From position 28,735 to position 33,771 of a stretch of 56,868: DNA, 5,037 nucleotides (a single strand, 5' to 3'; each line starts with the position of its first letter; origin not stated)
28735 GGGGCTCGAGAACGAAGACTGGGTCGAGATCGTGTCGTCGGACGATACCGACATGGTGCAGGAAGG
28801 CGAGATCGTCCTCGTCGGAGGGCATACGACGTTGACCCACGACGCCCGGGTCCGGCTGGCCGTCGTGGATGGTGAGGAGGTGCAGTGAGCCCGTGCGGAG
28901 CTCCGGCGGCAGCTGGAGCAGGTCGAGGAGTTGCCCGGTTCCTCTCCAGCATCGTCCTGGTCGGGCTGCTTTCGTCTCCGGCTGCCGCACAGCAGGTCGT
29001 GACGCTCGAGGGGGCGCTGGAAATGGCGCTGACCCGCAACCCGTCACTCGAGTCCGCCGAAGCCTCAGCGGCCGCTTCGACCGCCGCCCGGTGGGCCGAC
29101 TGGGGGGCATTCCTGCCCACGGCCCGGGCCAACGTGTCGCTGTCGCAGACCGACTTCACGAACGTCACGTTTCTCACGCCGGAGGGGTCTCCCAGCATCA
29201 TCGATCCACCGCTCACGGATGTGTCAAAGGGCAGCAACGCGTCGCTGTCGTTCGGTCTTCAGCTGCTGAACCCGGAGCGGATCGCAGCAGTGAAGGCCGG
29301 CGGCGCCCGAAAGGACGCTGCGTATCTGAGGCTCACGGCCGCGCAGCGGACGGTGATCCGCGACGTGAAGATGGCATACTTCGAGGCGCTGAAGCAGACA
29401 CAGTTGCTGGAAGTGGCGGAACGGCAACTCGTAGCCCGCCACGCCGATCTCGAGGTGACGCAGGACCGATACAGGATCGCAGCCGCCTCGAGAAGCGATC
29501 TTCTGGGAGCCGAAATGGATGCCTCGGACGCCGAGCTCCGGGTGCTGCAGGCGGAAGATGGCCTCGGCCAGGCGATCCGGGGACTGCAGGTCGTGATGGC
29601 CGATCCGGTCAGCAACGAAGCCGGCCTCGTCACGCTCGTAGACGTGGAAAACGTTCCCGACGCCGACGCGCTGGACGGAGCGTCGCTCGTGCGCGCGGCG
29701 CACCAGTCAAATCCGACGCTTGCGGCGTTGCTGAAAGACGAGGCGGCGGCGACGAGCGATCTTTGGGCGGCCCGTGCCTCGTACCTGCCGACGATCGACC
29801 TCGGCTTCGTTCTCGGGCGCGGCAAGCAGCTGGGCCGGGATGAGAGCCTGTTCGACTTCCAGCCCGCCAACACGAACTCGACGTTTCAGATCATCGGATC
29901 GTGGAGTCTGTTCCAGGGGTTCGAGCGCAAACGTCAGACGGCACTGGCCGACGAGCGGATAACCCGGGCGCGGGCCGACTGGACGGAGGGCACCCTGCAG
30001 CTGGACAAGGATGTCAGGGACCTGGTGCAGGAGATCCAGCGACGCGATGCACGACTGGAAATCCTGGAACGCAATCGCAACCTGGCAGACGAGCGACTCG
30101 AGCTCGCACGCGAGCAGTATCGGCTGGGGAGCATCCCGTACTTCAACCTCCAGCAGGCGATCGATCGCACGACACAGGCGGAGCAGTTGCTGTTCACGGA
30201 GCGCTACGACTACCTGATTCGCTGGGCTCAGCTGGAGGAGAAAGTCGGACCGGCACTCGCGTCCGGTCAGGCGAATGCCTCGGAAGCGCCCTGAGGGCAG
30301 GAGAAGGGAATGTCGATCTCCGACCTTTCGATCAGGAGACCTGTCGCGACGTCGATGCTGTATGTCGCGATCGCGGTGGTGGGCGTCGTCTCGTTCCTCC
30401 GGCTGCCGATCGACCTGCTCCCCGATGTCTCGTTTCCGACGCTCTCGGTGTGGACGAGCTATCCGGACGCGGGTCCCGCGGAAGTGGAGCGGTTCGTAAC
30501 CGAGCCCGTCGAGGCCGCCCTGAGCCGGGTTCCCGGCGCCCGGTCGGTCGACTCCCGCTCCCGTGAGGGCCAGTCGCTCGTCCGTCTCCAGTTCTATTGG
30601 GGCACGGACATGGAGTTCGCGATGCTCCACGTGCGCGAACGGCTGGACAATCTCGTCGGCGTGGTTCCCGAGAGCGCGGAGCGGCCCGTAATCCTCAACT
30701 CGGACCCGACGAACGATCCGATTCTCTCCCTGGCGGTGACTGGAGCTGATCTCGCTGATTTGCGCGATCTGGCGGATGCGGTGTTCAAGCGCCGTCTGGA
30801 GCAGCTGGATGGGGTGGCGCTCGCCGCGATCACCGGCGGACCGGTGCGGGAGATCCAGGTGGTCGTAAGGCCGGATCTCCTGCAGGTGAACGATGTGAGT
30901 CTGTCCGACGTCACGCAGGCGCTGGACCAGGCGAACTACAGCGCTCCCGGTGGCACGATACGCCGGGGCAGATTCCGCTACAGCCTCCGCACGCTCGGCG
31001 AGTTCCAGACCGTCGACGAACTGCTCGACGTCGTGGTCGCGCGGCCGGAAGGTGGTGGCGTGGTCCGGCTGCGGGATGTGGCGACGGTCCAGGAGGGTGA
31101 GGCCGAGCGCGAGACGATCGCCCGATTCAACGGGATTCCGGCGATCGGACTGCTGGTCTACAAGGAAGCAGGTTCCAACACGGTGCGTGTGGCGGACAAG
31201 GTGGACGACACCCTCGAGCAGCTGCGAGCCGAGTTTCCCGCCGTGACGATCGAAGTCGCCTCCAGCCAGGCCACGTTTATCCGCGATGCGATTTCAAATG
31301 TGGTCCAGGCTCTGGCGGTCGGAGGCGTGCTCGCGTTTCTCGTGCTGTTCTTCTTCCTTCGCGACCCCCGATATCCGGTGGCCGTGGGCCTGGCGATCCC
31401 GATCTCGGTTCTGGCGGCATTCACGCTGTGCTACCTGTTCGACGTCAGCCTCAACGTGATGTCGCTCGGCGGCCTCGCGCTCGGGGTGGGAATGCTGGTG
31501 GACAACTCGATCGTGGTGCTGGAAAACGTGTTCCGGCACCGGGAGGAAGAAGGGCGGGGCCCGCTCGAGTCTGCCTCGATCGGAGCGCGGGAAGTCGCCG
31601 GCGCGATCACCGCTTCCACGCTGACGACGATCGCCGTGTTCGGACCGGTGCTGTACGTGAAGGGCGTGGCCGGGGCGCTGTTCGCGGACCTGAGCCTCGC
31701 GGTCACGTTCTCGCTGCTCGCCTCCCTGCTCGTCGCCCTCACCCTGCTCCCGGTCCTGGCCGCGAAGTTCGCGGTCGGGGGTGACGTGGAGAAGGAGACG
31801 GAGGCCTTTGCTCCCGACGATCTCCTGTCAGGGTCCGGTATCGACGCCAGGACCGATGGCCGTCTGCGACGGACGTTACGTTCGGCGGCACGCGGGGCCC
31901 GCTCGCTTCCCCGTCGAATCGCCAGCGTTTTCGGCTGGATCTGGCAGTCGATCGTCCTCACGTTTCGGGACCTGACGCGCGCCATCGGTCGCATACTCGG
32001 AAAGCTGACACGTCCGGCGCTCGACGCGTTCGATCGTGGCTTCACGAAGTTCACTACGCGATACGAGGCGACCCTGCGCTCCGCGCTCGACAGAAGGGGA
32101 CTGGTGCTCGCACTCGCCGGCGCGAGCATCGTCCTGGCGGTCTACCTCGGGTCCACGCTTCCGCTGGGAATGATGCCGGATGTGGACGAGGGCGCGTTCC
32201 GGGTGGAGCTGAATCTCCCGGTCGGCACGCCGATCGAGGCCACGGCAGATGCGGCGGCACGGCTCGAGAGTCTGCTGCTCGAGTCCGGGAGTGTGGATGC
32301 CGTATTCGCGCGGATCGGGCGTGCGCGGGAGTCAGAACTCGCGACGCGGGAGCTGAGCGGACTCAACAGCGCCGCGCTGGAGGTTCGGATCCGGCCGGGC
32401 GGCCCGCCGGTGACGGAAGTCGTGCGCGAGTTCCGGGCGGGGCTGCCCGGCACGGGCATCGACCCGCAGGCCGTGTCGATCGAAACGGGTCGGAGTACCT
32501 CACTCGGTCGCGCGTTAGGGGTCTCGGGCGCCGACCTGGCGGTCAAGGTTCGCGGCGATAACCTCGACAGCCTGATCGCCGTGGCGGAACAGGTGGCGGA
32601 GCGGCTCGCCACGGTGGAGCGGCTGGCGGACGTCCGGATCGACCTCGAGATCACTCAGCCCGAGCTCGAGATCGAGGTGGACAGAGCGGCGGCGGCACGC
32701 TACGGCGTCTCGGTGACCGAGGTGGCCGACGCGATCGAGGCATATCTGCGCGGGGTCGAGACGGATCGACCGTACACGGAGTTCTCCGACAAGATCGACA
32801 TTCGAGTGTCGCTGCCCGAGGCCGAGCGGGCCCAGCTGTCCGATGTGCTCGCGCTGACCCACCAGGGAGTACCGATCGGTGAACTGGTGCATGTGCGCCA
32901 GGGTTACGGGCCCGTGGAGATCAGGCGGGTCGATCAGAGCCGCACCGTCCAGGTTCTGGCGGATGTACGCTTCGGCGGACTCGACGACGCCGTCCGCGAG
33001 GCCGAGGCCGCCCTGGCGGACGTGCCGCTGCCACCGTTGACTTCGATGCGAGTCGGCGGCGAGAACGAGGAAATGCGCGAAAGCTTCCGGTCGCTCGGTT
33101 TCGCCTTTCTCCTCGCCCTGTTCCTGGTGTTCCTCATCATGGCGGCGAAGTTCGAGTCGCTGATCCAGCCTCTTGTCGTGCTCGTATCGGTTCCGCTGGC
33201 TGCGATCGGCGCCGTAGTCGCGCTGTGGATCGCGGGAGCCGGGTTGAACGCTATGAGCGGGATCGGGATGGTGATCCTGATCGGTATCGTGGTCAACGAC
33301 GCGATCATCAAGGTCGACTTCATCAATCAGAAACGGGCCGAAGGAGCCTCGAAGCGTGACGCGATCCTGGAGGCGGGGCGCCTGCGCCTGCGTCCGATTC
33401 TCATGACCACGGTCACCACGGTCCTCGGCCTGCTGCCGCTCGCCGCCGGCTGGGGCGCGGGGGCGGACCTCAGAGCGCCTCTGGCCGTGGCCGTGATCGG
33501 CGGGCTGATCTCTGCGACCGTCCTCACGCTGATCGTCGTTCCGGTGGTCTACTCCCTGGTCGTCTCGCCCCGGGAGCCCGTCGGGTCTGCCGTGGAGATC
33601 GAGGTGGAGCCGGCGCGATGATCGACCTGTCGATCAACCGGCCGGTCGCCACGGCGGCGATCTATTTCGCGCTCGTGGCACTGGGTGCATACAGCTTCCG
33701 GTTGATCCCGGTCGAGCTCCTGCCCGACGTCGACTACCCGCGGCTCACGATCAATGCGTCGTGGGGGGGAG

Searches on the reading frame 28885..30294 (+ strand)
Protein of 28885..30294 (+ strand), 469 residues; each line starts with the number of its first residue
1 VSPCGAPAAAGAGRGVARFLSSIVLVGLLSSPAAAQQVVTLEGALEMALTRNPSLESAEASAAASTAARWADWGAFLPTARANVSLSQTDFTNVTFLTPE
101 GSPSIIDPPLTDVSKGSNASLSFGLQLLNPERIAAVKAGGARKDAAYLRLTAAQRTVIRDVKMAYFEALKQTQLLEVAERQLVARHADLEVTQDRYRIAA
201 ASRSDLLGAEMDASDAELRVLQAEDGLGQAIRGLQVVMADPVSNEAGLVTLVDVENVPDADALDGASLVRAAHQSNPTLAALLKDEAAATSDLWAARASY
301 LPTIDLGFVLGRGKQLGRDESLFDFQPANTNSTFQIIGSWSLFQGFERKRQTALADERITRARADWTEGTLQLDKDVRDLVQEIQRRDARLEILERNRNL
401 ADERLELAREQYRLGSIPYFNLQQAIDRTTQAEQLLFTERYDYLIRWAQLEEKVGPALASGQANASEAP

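Call 54: search_protein_families(library=pfam, proteins=[window:28885-30294:+], max_evalue=0.001)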
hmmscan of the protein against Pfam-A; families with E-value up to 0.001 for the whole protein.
window:28885-30294:+ (469 aa): 1 family
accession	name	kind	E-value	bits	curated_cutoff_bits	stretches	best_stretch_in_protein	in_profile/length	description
PF02321.23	OEP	-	4.5e-41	141.2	22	2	41-235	1-183/187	Outer membrane efflux protein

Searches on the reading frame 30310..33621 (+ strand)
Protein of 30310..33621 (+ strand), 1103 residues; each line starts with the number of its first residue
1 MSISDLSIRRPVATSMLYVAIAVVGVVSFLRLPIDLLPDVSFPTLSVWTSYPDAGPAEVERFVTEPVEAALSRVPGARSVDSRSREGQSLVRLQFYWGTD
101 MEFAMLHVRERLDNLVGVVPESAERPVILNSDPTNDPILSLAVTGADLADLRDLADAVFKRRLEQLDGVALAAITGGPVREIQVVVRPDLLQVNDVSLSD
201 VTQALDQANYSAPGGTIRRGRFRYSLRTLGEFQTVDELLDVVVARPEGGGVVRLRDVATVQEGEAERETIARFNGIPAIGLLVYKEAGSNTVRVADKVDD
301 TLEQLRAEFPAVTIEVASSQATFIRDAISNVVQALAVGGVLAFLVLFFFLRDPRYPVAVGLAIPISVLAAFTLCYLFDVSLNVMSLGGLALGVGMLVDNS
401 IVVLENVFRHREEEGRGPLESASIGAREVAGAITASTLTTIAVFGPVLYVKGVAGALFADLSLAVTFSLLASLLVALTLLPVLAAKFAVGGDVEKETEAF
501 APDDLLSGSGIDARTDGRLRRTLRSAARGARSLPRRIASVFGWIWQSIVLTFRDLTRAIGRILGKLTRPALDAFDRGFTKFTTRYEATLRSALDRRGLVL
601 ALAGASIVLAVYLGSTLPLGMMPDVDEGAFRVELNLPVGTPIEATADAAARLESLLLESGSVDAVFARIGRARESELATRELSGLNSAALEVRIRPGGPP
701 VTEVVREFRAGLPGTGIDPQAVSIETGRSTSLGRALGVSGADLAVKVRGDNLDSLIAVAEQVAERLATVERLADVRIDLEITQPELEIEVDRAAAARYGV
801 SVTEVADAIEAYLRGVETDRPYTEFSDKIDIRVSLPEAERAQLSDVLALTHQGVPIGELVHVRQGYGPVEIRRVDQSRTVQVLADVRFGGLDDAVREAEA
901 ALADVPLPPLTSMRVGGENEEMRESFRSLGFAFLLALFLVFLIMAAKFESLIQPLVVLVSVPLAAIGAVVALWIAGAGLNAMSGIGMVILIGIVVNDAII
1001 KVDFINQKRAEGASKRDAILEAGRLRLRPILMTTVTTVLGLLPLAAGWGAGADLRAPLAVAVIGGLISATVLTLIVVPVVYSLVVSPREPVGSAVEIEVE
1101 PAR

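Call 54: search_protein_families(library=pfam, proteins=[window:30310-33621:+], max_evalue=0.001)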
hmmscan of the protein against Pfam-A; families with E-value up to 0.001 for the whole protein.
window:30310-33621:+ (1103 aa): 2 families
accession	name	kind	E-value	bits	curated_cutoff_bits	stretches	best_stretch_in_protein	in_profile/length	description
PF00873.25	ACR_tran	-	3e-244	813.6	28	2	3-496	1-498/1021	AcrB/AcrD/AcrF family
PF02355.23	SecD_SecF_C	-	6.9e-05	22.8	20.5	0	928-1073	32-175/189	Protein export membrane protein SecD/SecF, C-terminal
